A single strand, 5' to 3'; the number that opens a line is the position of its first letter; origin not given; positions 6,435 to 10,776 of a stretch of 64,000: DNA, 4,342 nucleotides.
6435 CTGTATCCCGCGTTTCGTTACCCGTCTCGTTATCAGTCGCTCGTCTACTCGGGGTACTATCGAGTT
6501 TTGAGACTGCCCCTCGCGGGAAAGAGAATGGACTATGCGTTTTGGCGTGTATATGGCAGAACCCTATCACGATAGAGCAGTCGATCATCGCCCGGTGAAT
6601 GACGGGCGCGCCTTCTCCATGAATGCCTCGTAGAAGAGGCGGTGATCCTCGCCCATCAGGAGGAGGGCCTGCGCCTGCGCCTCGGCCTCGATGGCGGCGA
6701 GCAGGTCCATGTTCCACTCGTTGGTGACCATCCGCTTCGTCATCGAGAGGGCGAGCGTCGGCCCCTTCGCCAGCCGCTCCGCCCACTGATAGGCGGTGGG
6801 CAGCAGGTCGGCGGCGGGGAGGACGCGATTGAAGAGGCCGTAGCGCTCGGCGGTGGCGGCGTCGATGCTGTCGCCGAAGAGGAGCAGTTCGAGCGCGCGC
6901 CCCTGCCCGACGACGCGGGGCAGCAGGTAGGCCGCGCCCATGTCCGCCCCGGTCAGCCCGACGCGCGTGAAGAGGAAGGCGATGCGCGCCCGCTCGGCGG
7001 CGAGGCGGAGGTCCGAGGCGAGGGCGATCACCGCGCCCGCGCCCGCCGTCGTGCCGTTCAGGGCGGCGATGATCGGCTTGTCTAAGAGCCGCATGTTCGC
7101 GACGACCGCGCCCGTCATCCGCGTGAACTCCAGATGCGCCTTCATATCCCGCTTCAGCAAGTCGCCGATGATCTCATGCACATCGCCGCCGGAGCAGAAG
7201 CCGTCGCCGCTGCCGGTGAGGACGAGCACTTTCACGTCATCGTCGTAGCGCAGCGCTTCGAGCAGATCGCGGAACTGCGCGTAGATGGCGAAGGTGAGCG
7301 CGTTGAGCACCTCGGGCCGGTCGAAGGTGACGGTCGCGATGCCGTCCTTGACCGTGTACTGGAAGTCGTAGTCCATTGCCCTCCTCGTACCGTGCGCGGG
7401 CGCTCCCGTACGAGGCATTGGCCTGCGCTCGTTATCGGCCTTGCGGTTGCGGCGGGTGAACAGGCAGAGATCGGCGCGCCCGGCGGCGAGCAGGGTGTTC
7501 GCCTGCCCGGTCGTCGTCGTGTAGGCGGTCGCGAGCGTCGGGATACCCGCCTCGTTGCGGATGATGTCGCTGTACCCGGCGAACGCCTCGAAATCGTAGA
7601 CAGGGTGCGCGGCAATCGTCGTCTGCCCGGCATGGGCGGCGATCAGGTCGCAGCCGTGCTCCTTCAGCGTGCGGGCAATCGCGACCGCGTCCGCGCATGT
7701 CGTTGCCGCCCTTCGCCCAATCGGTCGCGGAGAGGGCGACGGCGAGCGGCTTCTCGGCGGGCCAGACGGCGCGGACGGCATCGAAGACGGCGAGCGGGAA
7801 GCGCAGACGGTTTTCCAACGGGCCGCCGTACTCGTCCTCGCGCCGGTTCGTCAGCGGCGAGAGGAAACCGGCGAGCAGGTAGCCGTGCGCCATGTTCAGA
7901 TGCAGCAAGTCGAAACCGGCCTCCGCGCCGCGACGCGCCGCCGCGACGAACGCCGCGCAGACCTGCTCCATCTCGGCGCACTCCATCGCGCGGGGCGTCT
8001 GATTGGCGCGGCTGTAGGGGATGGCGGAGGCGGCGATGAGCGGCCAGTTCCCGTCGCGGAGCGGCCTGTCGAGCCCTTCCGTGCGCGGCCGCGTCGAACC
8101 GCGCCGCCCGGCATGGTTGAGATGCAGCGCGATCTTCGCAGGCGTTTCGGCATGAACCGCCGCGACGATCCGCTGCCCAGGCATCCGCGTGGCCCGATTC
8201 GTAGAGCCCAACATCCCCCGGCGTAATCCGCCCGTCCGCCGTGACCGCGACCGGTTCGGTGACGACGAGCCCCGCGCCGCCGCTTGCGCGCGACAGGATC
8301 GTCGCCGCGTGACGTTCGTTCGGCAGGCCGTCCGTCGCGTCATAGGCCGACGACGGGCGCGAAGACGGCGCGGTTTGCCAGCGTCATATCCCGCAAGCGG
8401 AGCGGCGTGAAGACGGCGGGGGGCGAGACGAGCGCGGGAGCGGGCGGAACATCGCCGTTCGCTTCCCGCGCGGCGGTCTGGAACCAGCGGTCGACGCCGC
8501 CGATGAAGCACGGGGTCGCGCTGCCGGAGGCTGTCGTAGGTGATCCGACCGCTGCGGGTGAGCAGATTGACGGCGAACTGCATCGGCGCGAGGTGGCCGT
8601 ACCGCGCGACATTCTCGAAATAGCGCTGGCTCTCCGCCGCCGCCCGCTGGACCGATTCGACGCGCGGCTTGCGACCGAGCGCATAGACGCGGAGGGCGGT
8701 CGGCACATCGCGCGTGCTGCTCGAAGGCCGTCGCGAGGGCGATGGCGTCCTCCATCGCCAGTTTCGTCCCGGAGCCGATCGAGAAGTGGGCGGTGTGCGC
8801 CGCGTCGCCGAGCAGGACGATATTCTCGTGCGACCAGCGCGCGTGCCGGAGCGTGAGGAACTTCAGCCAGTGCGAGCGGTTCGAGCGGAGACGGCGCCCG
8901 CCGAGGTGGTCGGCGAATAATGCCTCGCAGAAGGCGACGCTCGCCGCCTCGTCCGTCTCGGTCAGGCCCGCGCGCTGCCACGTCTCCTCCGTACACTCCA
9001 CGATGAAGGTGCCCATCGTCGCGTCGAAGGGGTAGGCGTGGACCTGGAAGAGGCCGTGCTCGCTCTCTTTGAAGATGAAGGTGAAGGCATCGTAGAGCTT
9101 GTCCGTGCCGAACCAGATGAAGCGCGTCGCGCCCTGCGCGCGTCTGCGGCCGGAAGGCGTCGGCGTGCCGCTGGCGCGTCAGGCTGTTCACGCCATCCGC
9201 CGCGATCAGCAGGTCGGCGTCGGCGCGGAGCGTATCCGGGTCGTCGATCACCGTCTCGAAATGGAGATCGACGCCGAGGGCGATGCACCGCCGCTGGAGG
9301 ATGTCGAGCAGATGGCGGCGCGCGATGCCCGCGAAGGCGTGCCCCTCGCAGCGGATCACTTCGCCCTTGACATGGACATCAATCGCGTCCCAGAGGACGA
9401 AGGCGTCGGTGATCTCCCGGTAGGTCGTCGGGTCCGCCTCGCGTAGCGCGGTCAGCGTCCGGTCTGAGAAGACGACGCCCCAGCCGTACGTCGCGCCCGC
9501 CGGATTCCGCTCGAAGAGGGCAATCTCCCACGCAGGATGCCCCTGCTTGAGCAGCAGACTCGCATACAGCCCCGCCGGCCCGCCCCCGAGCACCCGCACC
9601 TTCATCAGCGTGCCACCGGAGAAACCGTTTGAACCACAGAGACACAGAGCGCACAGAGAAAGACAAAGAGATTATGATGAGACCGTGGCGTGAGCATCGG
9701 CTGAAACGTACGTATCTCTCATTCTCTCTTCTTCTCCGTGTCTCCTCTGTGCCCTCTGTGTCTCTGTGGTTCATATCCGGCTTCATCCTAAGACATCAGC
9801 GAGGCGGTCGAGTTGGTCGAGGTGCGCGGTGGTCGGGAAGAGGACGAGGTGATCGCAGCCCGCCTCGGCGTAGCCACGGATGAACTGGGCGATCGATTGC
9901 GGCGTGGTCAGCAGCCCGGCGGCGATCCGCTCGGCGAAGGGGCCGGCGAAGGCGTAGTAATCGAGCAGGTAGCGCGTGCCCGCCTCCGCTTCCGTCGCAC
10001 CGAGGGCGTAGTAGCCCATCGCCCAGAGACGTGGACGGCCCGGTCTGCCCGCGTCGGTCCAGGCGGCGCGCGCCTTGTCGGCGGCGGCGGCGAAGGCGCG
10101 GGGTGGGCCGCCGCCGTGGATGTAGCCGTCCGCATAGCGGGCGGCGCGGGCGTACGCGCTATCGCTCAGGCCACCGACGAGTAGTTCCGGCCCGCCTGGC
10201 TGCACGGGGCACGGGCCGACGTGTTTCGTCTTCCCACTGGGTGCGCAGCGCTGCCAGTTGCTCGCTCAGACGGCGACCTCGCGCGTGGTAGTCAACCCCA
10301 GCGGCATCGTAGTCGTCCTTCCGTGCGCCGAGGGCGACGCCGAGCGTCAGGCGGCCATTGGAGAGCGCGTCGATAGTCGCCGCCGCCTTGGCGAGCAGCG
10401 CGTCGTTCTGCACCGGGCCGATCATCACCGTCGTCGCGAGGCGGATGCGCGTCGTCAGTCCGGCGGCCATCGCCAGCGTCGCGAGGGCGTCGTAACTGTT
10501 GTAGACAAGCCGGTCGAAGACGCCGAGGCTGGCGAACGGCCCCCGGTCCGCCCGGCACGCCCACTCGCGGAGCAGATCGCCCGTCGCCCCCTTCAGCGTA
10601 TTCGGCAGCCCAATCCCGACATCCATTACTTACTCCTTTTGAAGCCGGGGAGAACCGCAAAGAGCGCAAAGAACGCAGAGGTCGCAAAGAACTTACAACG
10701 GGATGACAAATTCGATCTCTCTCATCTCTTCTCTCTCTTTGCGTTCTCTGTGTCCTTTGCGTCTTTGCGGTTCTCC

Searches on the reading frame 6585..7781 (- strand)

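Call 50: search_protein_families(library=pfam, proteins=[window:6585-7781:-], max_evalue=0.001)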
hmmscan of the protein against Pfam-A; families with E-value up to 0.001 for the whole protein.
window:6585-7781:- (398 aa): 2 families
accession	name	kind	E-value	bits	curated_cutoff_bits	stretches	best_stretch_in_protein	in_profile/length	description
PF00378.25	ECH_1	-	6.9e-49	166.9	27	1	145-397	3-250/251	Enoyl-CoA hydratase/isomerase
PF16113.10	ECH_2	-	3.7e-28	99.4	27.2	1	149-326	2-177/335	Enoyl-CoA hydratase/isomerase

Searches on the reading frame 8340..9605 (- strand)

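Call 102: search_protein_families(library=pfam, proteins=[window:8340-9605:-], max_evalue=0.001)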
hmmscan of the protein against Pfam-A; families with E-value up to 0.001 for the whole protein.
window:8340-9605:- (421 aa): 2 families
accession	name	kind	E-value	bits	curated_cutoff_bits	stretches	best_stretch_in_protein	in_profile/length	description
PF05834.18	Lycopene_cycl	-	0.00012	21.7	23.4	1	4-121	3-111/380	Lycopene cyclase protein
PF01494.25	FAD_binding_3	-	0.00013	21.8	22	0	2-57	3-56/349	FAD binding domain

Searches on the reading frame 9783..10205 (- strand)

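Call 50: search_protein_families(library=pfam, proteins=[window:9783-10205:-], max_evalue=0.001)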
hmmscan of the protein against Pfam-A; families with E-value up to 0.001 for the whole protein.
window:9783-10205:- (140 aa): 1 family
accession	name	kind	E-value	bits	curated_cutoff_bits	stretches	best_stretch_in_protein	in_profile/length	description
PF00296.26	Bac_luciferase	-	3.2e-11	43.6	27.9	1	4-87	165-248/314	Luciferase-like monooxygenase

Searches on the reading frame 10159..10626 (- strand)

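Call 50: search_protein_families(library=pfam, proteins=[window:10159-10626:-], max_evalue=0.001)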
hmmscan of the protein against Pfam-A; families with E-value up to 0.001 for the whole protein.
window:10159-10626:- (155 aa): 1 family
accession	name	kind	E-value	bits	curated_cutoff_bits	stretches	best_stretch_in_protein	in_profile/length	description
PF00296.26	Bac_luciferase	-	9.9e-23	81.4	27.9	1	16-134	22-141/314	Luciferase-like monooxygenase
